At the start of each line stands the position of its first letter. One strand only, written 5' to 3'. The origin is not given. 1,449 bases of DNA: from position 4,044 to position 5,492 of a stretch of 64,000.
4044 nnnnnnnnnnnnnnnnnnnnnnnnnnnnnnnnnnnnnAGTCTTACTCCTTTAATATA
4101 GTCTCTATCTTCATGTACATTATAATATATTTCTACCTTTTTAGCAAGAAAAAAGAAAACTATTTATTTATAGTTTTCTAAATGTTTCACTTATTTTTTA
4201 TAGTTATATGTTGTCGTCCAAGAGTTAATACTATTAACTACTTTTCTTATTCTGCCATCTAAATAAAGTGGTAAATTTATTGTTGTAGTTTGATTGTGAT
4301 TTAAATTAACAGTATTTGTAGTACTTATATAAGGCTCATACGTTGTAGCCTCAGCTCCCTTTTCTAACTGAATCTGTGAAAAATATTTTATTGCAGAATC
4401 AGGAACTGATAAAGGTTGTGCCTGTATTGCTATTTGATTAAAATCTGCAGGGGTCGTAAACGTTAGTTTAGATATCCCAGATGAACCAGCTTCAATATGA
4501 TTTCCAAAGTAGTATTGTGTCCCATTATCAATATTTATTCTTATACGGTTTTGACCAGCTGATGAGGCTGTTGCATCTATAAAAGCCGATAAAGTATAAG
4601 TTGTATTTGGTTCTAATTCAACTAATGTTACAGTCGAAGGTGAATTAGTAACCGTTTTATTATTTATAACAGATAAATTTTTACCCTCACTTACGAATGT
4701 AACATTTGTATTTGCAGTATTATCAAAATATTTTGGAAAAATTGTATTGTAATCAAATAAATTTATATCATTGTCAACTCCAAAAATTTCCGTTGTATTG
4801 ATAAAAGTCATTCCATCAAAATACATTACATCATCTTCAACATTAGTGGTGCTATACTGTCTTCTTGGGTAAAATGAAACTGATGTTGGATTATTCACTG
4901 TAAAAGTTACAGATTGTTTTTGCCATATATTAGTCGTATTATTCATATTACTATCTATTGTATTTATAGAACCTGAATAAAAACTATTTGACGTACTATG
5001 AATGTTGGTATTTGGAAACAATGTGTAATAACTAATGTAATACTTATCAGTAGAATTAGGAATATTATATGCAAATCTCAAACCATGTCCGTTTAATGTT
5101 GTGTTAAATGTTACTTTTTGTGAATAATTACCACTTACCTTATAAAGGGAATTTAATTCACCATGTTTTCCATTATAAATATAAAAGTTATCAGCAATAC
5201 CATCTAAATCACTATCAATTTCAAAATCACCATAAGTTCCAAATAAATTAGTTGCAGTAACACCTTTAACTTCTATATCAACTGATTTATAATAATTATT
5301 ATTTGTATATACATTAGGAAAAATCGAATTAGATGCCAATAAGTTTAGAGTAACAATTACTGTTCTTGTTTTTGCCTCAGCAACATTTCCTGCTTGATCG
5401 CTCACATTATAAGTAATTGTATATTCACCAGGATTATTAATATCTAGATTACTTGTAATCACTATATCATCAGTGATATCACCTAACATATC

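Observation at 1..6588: Second array of giant class-III-signal-peptide proteins with swapped C-terminal domains (LamG versus unrelated domain)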

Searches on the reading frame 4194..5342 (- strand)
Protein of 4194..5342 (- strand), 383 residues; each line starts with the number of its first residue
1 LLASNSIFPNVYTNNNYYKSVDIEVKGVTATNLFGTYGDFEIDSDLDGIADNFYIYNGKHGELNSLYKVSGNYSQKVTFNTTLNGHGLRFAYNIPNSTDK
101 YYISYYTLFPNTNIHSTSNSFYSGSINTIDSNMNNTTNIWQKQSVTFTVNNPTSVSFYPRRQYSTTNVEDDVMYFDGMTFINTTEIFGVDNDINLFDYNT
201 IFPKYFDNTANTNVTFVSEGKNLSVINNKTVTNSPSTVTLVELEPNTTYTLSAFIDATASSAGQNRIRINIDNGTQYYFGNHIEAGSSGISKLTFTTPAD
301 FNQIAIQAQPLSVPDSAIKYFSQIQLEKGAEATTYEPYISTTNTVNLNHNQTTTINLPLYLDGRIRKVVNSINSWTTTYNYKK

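Call 34: search_protein_representatives(protein=window:4194-5342:-)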
Query: 383 residues. Proteins with E-value up to 0.001 (for the whole library): 80; up to 1e-10: 6; up to 1e-30: 1. The best 80 are listed.
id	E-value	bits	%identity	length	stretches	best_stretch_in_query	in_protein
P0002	4.4e-44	167.5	44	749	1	3-383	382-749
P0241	4.8e-27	111.5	34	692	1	5-381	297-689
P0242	1.3e-14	70.6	37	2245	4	28-102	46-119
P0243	3.3e-12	62.7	32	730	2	21-224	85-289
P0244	5.9e-12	61.8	29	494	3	29-197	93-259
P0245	7.6e-12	61.5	39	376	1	209-349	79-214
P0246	9.3e-10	54.6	34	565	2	197-339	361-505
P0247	1.7e-09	53.7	38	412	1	240-354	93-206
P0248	2.6e-09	53.1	29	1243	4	221-344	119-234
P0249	2.7e-09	53.1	42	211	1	206-340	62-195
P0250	7.1e-09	51.7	31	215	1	216-380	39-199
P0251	8.3e-09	51.5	32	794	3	220-343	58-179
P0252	8.6e-09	51.4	29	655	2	215-353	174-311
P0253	1.5e-08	50.7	34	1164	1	91-341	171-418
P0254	6.3e-08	48.6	33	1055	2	240-354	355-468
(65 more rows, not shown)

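Call 35: search_protein_families(library=pfam, proteins=[P0241, P0242, P0243, P0244, P0245, P0246, P0247, P0249, P0250, P0253], max_evalue=0.001)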
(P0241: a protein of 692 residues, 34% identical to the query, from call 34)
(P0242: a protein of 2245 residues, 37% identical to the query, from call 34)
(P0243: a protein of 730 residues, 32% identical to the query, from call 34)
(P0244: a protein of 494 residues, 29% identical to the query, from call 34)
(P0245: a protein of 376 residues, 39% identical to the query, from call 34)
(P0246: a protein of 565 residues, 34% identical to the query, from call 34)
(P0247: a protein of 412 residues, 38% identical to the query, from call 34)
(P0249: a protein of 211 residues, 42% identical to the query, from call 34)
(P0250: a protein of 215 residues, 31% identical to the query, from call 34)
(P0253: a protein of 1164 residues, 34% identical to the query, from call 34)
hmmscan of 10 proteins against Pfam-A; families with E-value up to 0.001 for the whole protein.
P0241 (692 aa): 2 families
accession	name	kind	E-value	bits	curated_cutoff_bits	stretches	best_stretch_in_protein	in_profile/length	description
PF16403.11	Bact_surface_Ig-like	-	3.6e-21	75.4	27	2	222-289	3-71/71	Bacterial surface protein, Ig-like domain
PF07963.17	N_methyl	-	2e-08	33.9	21.2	1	1-27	1-27/27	Prokaryotic N-terminal methylation motif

P0242 (2245 aa): 11 families
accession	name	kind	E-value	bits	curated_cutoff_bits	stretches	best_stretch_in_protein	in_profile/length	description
PF25390.1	WD40_RLD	-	3.9e-84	283.5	150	2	1305-1495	149-346/363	RCC1-like domain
PF13540.12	RCC1_2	-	1.6e-67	222.2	22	7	1450-1479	1-30/30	Regulator of chromosome condensation (RCC1) repeat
PF00415.24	RCC1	-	6.5e-63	209.6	21.7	5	1417-1463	2-50/50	Regulator of chromosome condensation (RCC1) repeat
PF00041.27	fn3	-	2.1e-30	105.2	25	1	1885-1959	3-83/84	Fibronectin type III domain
PF25059.1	FN3_DSCAM-DSCAML_C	-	5.9e-13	49.4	39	0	1921-1953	41-73/89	DSCAM/DSCAML C-terminal Fn3-like domain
PF25384.1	Alsin_RLD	-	5.5e-10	39.5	100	0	1378-1432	253-309/405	Alsin RCC1-like domain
PF25788.1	Ig_Rha78A_N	-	5.8e-08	33.4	27.4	0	1920-1961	58-101/105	Rha78A-like, N-terminal immunoglobulin domain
PF16656.11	Pur_ac_phosph_N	-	1.5e-06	29.1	30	0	1909-1960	45-92/93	Purple acid Phosphatase, N-terminal domain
PF13088.12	BNR_2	-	8.2e-06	25.8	31.4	0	1104-1189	184-266/277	BNR repeat-like domain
PF24489.1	Ig_J_second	-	2.2e-05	24.9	27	0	1910-1957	43-90/105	Tip attachment protein J second Ig-like domain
PF08922.17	DUF1905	-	0.00037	21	24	0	88-135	28-74/81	Domain of unknown function (DUF1905)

P0243 (730 aa): 0 families

P0244 (494 aa): 0 families

P0245 (376 aa): 0 families

P0246 (565 aa): 0 families

P0247 (412 aa): 0 families

P0249 (211 aa): 1 family
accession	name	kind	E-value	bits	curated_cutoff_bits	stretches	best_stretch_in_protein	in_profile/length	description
PF02018.23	CBM_4_9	-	2.6e-05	25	25.9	1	73-166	33-128/136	Carbohydrate binding domain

P0250 (215 aa): 0 families

P0253 (1164 aa): 0 families

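Call 38: search_protein_families(library=phrogs, proteins=[window:4194-5342:-, P0245, P0253, P0243], max_evalue=0.01)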
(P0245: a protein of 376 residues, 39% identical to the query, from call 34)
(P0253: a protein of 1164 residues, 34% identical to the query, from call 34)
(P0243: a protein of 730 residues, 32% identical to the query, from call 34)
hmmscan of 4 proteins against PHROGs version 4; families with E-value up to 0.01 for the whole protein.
window:4194-5342:- (383 aa): 0 families

P0245 (376 aa): 0 families

P0253 (1164 aa): 2 families
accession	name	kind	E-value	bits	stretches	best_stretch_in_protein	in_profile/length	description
phrog_6782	-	tail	4.6e-41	141.9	2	133-596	173-648/696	tail fiber protein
phrog_23208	-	head and packaging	8.8e-10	38.3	1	399-550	512-666/840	virion structural protein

P0243 (730 aa): 0 families

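Call 50: predict_structure(alignment_id=A2)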
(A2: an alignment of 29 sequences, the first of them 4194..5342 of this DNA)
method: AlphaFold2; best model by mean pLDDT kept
length: 383 residues; sequences in the alignment: 29
mean_pLDDT: 82.0   pTM: 0.71
mean pLDDT of the five models: 82.0, 79.6, 78.8, 78.2, 78.2
residues with pLDDT >= 90: 134; 70-90: 174; 50-70: 54; < 50: 21
segments of 3 or more residues with pLDDT < 50: 1-6, 12-15, 374-383
pLDDT, mean of each block of 10 residues (from residue 1): 45 57 82 88 95 89 93 91 76 89 92 67 78 83 91 72 68 92 90 83 76 85 90 78 90 94 86 82 94 91 84 72 95 95 86 89 83 41 28
secondary structure, 60 per line:
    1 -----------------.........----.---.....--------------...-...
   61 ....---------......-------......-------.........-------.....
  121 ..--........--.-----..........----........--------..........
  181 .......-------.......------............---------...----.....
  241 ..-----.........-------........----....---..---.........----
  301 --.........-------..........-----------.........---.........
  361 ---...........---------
elements in order: E18-26 H35-39 E54-56 E58-64 E74-79 E87-92 E100-108 E116-122 E125-132 E141-150 E155-162 E171-182 H183-187 H195-201 E208-219 E229-231 E236-242 E248-256 E264-271 E276-279 E288-296 E303-311 E319-328 E340-348 E352-360 E364-374

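Call 52: fold_search(model_id=the predicted structure, library=pdb)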
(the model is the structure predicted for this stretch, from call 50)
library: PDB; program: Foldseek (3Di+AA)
matches with E <= 10: 1468; with E <= 0.001: 31
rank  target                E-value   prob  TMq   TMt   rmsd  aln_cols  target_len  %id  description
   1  4xup_B                1.4e-07  1.00  0.27  0.32  22.2       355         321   11  Structure of the N-terminal CBM22-1-CBM22-2 tandem domain from Paenibacillus barcinonensis Xyn10C (released 2015-06-03)
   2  4xup_D                2.1e-07  1.00  0.27  0.32  15.9       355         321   11  Structure of the N-terminal CBM22-1-CBM22-2 tandem domain from Paenibacillus barcinonensis Xyn10C (released 2015-06-03)
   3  8a1a_A                2.4e-07  1.00  0.30  0.11  12.2       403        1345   10  Structure of a leucinostatin derivative determined by host lattice display : L1F11V1 construct (released 2022-12-07)
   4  4xup_A                2.6e-07  1.00  0.28  0.32  16.9       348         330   12  Structure of the N-terminal CBM22-1-CBM22-2 tandem domain from Paenibacillus barcinonensis Xyn10C (released 2015-06-03)
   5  4xup_F                3.7e-07  1.00  0.29  0.34  20.5       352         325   11  Structure of the N-terminal CBM22-1-CBM22-2 tandem domain from Paenibacillus barcinonensis Xyn10C (released 2015-06-03)
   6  6sh9_B                7.9e-07  1.00  0.30  0.11  12.0       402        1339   11  EngBF DARPin Fusion 4b D12 (released 2019-11-06)
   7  6qev_B                9.2e-07  1.00  0.28  0.11  12.1       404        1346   10  EngBF DARPin Fusion 4b B6 (released 2019-11-06)
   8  6qfk_A                1.8e-06  1.00  0.28  0.10  12.3       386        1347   11  EngBF DARPin Fusion 4b G10 (released 2019-11-06)
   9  8a19_A                3.2e-06  1.00  0.28  0.11  13.8       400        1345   11  Structure of a leucinostatin derivative determined by host lattice display : L1E4V1 construct (released 2022-12-07)
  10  6qep                  4.8e-06  1.00  0.28  0.10  12.6       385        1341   11  EngBF DARPin Fusion 4b H14 (released 2019-11-06)
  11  4w8j                  1.3e-05  1.00  0.22  0.10  20.4       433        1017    9  Structure of the full-length insecticidal protein Cry1Ac reveals intriguing details of toxin packaging into in vivo form (released 2014-09-17)
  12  5a56_A                2.3e-05  1.00  0.28  0.13  11.8       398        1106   10  The structure of GH101 from Streptococcus pneumoniae TIGR4 in complex with 1-O-methyl-T-antigen (released 2015-09-02)
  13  6v1v_B                2.9e-05  1.00  0.23  0.13  18.9       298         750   12  VIP3B (VIP3B_2160) adapted for crystallization (released 2019-12-18)
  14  5a57                  2.9e-05  1.00  0.26  0.12  12.3       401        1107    9  The structure of GH101 from Streptococcus pneumoniae TIGR4 in complex with PUGT (released 2015-09-02)
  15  5a58_A                5.3e-05  1.00  0.27  0.12  11.9       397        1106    9  The structure of GH101 D764N mutant from Streptococcus pneumoniae TIGR4 in complex with serinyl T-antigen (released 2015-09-02)
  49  4xup_E                3.5e-03  1.00  0.29  0.65   4.6       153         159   12  Structure of the N-terminal CBM22-1-CBM22-2 tandem domain from Paenibacillus barcinonensis Xyn10C (released 2015-06-03)
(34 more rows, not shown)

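Call 72: search_solved_structures(query=A2, max_evalue=0.1)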
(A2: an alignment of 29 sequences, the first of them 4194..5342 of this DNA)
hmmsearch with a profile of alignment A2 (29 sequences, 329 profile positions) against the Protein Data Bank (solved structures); distinct sequences matched with E-value up to 0.1: 3.
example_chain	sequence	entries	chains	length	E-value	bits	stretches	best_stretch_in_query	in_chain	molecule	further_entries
4bj0_A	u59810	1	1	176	0.0044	19.9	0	167-220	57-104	XYLANASE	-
2y6j_A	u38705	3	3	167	0.0079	19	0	167-220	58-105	XYLANASE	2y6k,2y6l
2y64_A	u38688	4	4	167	0.0087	18.9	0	167-220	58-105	XYLANASE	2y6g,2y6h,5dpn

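Call 75: fold_search(model_id=the predicted structure, library=viral)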
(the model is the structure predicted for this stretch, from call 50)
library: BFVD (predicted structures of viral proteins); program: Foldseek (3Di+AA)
matches with E <= 10: 1737; with E <= 0.001: 272
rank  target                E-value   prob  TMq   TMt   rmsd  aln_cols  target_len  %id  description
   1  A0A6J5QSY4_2          1.0e-09  1.00  0.35  0.14  10.9       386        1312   12  Carbohydrate-binding, CenC-like [uncultured Caudovirales phage]
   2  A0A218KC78            1.3e-09  1.00  0.32  0.19  32.6       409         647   12  CBM-cenC domain-containing protein [Bacillus phage PBC2]
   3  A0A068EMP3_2          1.3e-09  1.00  0.27  0.10  15.3       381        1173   16  Putative tail protein [Bacillus phage CP-51]
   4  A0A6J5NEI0            1.4e-09  1.00  0.30  0.12  17.7       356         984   14  Uncharacterized protein [uncultured Caudovirales phage]
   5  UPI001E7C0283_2       2.3e-09  1.00  0.31  0.13  34.7       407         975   12  (no name look-up for this kind of identifier)
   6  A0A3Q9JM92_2          5.7e-09  1.00  0.28  0.10  67.4       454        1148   11  (no name in the UniProt tables at hand)
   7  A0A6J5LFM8            6.6e-09  1.00  0.30  0.19  15.3       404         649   14  Concanavalin A-like lectin/glucanases superfamily [uncultured Caudovirales phage]
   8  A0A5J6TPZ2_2          8.0e-09  1.00  0.28  0.14  13.8       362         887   17  (no name in the UniProt tables at hand)
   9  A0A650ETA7            9.8e-09  1.00  0.28  0.18  18.3       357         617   15  Capsid and scaffold protein [Lactococcus phage CHPC958]
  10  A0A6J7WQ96            1.9e-08  1.00  0.31  0.17  15.9       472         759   12  CBM-cenC domain-containing protein [uncultured Caudovirales phage]
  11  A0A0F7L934            2.8e-08  1.00  0.29  0.20  20.8       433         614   14  Uncharacterized protein [uncultured marine virus]
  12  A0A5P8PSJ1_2          3.1e-08  1.00  0.28  0.10  67.8       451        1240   10  Tail protein [Acinetobacter phage VB_ApiP_XC38]
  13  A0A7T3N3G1            4.2e-08  1.00  0.25  0.13  16.5       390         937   17  Minor tail protein [Arthrobacter phage Wollypog]
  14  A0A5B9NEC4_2          5.1e-08  1.00  0.28  0.14  13.0       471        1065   12  Tail fiber protein [Klebsiella phage KPN4]
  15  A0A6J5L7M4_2          5.4e-08  1.00  0.31  0.11  17.8       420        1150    9  Tip attachment protein J [uncultured Caudovirales phage]
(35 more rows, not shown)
